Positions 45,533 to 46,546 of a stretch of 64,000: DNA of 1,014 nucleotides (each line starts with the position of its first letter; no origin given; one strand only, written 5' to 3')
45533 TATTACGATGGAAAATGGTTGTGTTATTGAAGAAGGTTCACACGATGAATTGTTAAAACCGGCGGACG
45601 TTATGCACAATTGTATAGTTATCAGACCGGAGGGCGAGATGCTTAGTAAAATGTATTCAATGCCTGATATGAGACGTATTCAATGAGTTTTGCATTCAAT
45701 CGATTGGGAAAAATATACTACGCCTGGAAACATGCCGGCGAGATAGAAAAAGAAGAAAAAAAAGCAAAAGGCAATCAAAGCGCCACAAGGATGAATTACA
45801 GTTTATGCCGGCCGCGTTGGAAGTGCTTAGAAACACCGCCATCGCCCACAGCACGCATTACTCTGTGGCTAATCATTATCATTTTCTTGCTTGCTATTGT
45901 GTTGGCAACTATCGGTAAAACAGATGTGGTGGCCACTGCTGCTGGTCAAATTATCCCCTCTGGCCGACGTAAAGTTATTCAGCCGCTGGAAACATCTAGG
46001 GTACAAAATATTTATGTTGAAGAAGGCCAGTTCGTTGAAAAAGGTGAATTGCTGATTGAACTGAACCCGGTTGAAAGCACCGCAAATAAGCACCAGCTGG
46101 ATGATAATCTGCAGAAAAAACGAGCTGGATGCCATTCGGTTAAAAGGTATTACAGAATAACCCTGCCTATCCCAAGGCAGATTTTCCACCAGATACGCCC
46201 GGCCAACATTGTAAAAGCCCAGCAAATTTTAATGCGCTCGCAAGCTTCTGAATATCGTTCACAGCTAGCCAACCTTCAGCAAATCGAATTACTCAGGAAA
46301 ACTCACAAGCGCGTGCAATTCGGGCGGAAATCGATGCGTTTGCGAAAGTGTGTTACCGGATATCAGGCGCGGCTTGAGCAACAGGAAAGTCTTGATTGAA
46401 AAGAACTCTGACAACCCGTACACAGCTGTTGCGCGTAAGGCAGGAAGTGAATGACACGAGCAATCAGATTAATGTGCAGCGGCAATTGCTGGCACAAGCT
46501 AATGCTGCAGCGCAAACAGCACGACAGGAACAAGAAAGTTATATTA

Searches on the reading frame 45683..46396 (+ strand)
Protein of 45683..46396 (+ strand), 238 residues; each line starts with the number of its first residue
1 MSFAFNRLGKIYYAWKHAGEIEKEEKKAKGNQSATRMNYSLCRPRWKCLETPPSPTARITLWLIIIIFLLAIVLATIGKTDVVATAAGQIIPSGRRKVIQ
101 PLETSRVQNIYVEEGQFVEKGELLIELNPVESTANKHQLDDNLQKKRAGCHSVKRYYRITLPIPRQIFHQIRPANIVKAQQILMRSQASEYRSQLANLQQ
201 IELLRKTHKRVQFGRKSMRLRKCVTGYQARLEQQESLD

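Call 8: search_protein_families(library=pfam, proteins=[window:45683-46396:+])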
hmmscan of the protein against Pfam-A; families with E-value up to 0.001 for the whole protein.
window:45683-46396:+ (238 aa): 1 family
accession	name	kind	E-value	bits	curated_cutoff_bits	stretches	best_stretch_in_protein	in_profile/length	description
PF13533.13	Biotin_lipoyl_2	-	0.00024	21.3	29.8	1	106-128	10-32/32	Biotin-lipoyl like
